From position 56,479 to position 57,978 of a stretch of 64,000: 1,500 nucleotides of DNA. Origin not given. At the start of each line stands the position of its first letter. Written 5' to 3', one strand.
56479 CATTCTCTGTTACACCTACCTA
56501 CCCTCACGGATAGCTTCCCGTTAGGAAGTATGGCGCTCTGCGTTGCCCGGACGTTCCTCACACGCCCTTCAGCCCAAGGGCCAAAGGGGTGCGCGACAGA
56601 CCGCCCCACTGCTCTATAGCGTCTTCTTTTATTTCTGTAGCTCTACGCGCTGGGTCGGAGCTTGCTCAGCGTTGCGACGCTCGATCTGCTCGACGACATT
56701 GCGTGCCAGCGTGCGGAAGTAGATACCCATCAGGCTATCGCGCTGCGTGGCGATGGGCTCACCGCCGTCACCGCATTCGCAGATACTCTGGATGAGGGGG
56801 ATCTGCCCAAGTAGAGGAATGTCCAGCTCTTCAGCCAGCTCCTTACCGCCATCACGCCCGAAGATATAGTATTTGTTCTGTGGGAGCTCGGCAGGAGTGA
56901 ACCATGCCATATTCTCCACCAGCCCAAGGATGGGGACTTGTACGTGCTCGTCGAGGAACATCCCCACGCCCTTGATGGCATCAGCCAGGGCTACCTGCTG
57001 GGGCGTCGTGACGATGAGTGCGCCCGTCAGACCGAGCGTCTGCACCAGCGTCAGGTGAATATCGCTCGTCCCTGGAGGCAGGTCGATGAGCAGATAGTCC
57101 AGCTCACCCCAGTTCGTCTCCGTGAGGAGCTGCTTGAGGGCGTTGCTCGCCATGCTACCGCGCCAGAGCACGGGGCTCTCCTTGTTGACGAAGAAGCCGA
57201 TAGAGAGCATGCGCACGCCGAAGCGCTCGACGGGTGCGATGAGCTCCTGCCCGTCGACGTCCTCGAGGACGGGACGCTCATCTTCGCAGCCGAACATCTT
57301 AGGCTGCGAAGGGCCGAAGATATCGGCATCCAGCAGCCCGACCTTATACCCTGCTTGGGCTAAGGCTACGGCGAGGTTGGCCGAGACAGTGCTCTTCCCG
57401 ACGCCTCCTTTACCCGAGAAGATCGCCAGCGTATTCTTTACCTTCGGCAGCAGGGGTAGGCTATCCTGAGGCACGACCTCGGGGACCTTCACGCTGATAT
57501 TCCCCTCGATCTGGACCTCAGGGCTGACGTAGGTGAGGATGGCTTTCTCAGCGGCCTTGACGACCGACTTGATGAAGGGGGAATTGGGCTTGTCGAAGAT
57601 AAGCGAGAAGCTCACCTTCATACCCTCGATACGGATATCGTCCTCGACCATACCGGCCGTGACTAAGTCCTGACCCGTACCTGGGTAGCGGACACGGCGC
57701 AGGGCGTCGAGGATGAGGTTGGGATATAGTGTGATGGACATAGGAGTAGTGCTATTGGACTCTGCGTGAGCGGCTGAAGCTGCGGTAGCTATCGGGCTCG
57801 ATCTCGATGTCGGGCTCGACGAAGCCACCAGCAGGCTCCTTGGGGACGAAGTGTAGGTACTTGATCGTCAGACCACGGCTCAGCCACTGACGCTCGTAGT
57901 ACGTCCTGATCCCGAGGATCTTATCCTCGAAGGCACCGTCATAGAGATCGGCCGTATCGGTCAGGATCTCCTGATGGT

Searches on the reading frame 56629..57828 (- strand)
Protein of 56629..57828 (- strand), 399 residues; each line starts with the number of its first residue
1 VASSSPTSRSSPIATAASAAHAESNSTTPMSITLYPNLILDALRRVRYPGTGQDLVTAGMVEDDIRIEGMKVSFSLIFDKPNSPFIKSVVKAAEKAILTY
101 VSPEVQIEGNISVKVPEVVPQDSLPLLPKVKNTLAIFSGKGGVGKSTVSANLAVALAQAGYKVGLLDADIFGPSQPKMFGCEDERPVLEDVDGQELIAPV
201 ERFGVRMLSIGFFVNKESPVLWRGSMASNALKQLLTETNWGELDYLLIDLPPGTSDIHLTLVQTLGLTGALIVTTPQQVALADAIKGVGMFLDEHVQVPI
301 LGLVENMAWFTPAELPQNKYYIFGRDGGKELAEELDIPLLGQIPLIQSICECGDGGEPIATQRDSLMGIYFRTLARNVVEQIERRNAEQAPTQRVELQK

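Call 53: search_protein_families(library=pfam, proteins=[window:56629-57828:-])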
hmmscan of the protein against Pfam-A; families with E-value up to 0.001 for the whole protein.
window:56629-57828:- (399 aa): 7 families
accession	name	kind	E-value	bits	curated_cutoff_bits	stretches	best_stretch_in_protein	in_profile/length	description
PF10609.15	ParA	-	7.7e-90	301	27.1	1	129-378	1-245/246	NUBPL iron-transfer P-loop NTPase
PF01656.29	CbiA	-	9.9e-14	51.8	25.4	1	134-249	1-54/125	CobQ/CobB/MinD/ParA nucleotide binding domain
PF01883.24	FeS_assembly_P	-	4.1e-11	43.4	23.5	1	39-99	4-63/73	Iron-sulfur cluster assembly protein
PF13614.12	AAA_31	-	6.2e-11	43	27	1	133-257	3-132/177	AAA domain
PF02374.21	ArsA_ATPase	-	1.8e-07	31.2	24.3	1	135-169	4-38/305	Anion-transporting ATPase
PF00142.24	Fer4_NifH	-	1.8e-06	28.1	25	1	137-182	5-50/271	4Fe-4S iron sulfur cluster binding proteins, NifH/frxC family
PF09140.17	MipZ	-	4.4e-06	26.6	20.7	1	139-180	8-49/262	ATPase MipZ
